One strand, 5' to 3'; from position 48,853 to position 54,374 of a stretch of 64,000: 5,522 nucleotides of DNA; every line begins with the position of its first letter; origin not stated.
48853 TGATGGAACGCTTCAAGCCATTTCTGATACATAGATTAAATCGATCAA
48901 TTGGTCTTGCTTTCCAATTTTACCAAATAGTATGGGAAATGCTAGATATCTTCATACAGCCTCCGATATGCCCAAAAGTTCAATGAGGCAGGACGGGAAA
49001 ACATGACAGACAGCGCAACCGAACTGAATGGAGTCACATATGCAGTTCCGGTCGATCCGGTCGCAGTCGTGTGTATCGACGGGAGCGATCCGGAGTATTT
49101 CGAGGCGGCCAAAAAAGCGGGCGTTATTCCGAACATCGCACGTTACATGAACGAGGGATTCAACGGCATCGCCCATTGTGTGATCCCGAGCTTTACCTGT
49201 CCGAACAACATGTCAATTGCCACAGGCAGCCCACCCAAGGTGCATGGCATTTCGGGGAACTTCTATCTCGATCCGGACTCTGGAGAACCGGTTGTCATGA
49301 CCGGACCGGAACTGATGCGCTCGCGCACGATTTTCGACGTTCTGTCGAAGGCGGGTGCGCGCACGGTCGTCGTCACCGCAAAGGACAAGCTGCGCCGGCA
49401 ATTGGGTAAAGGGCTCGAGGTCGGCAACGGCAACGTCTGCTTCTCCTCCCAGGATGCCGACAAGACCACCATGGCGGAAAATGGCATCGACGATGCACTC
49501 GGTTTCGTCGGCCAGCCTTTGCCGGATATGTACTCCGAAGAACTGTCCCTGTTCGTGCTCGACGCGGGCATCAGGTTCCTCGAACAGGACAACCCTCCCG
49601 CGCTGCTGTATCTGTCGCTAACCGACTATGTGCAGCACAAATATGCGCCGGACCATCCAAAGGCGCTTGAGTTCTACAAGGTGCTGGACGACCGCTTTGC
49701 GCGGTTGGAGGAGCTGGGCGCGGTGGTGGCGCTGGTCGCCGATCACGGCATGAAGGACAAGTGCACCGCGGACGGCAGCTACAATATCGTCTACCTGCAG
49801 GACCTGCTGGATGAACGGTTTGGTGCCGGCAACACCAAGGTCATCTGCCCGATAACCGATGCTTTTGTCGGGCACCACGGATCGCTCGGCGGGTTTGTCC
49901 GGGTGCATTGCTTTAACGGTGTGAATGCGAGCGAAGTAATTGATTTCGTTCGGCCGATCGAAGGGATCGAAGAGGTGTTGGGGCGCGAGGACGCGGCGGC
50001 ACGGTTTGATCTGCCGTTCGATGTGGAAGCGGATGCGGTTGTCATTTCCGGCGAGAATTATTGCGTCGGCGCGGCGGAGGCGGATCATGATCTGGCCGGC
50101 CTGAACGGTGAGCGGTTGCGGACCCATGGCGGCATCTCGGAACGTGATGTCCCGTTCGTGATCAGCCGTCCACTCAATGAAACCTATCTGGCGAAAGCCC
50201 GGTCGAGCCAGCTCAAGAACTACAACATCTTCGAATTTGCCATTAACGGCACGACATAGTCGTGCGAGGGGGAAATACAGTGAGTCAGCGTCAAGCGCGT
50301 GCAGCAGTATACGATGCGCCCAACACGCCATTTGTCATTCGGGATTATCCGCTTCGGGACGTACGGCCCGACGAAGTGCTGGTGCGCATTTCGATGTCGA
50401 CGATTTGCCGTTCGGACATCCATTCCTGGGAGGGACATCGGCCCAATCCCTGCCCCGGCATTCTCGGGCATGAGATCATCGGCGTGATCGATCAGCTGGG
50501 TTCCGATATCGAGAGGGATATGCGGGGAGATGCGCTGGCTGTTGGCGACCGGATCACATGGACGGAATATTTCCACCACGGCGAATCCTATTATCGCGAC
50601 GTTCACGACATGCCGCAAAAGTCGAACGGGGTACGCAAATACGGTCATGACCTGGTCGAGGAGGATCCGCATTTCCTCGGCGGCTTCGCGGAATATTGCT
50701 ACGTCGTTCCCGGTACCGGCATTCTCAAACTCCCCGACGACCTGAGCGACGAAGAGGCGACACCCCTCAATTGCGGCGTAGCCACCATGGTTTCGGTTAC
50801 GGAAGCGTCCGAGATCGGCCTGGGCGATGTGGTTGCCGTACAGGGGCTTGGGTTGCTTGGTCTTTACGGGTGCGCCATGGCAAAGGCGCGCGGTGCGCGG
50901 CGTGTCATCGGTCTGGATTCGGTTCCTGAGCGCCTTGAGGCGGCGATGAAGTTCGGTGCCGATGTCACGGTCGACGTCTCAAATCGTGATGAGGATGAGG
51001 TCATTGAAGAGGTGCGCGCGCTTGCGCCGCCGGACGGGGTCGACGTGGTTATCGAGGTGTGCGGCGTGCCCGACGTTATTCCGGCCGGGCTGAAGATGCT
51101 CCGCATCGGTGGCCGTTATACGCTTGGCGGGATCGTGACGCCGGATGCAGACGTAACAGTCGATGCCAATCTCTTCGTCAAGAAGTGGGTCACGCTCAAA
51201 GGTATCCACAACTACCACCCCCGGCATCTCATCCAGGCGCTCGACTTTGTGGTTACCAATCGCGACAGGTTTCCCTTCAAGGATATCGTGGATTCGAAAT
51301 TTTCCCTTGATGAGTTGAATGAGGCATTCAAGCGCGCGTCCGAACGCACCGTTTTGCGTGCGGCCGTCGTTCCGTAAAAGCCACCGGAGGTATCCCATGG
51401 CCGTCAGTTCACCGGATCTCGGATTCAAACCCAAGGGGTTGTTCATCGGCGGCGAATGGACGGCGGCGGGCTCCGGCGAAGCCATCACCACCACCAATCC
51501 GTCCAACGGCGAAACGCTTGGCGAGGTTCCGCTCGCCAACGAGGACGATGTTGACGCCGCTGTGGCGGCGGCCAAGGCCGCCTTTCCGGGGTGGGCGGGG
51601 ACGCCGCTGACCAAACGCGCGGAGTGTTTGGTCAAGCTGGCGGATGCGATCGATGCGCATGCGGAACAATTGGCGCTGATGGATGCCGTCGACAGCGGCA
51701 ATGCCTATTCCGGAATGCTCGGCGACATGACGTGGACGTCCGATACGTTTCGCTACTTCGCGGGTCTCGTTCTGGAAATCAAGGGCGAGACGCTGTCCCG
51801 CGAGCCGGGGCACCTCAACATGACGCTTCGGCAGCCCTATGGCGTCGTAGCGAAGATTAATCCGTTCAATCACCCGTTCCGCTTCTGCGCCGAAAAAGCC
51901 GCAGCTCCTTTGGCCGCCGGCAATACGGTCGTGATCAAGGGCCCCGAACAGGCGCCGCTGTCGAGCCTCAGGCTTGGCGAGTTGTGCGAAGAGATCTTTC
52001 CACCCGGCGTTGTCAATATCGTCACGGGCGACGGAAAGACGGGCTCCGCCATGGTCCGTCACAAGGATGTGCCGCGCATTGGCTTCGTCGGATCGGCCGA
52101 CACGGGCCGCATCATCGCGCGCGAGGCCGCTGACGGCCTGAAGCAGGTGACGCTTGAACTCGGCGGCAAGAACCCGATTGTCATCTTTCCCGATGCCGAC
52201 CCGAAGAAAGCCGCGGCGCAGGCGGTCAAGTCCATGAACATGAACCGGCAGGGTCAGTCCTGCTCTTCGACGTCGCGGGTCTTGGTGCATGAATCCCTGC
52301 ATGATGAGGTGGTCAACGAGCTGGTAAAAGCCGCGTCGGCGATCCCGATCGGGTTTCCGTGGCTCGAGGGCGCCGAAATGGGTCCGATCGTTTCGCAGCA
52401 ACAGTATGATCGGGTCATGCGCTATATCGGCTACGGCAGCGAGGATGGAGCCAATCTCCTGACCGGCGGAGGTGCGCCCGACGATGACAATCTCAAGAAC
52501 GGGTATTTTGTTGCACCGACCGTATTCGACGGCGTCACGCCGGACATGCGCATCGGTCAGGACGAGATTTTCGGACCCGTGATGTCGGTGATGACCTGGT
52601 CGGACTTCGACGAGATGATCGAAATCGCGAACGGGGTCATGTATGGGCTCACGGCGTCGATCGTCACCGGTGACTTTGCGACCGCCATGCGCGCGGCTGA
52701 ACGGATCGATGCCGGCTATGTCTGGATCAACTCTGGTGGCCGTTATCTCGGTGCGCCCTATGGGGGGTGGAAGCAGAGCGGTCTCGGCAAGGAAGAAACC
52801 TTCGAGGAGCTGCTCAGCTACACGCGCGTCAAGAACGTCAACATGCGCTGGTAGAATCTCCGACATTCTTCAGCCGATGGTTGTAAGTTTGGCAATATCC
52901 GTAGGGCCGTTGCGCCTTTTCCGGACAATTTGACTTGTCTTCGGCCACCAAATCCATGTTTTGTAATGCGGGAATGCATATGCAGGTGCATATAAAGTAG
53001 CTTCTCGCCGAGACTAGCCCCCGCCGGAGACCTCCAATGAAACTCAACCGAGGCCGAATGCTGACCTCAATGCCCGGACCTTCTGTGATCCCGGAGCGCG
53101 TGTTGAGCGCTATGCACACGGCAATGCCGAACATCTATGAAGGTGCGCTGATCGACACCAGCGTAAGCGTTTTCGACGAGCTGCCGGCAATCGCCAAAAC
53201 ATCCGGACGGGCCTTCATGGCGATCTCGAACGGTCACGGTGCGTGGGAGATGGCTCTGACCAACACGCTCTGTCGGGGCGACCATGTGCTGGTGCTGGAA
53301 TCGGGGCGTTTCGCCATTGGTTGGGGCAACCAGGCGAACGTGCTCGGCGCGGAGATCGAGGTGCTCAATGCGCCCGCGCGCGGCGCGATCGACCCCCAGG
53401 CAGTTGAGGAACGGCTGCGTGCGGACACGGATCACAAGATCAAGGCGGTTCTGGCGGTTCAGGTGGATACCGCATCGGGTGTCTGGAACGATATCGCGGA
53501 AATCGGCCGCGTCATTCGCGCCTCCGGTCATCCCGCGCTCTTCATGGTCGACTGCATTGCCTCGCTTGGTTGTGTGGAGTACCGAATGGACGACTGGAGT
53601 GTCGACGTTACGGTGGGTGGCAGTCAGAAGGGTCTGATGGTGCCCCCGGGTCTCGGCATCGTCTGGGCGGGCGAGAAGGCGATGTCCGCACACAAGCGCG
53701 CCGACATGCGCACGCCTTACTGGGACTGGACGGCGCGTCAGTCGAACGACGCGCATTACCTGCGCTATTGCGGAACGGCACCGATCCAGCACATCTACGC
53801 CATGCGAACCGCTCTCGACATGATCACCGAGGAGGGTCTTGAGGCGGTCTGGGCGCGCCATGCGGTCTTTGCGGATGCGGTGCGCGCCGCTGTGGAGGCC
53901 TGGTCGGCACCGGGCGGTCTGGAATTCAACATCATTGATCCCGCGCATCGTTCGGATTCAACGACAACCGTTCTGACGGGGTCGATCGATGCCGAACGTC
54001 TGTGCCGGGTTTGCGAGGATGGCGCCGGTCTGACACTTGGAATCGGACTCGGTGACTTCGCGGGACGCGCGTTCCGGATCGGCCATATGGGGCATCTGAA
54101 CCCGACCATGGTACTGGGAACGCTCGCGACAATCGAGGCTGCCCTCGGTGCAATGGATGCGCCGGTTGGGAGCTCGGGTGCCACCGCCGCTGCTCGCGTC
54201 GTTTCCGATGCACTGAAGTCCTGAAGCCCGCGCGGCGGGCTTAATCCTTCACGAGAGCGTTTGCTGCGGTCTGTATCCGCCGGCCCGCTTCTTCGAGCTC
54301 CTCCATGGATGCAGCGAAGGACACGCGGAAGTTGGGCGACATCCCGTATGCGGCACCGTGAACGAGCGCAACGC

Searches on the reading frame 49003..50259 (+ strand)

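Call 50: search_protein_families(library=pfam, proteins=[window:49003-50259:+], max_evalue=0.00001)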
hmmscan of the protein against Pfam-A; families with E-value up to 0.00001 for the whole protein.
window:49003-50259:+ (418 aa): 1 family
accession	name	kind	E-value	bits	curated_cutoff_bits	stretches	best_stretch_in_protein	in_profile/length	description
PF01663.27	Phosphodiest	-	8e-30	105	23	1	20-271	1-238/342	Type I phosphodiesterase / nucleotide pyrophosphatase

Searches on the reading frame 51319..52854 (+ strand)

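Call 49: search_protein_families(library=pfam, proteins=[window:51319-52854:+], max_evalue=0.00001)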
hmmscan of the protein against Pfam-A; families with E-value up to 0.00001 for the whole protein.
window:51319-52854:+ (511 aa): 1 family
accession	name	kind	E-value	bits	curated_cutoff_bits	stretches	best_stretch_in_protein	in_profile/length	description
PF00171.27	Aldedh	-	6.9e-156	519.8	23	1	47-507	1-461/461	Aldehyde dehydrogenase family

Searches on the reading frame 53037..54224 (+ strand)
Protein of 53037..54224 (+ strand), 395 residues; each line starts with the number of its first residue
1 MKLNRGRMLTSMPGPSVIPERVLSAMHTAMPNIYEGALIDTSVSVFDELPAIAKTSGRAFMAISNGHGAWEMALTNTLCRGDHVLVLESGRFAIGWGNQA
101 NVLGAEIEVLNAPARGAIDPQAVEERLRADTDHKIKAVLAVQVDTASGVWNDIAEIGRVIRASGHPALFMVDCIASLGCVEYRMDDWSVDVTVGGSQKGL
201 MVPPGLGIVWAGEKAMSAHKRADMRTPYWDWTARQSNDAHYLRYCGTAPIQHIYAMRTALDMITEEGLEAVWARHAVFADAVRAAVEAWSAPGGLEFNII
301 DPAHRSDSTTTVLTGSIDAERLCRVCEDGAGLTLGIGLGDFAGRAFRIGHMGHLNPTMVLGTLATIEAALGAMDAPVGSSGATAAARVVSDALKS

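Call 50: search_protein_families(library=pfam, proteins=[window:53037-54224:+], max_evalue=0.00001)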
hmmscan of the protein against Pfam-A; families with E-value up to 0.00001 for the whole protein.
window:53037-54224:+ (395 aa): 1 family
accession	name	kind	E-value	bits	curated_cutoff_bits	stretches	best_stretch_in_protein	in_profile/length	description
PF00266.25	Aminotran_5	-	2.2e-25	89.9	21.5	1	73-328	77-330/371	Aminotransferase class-V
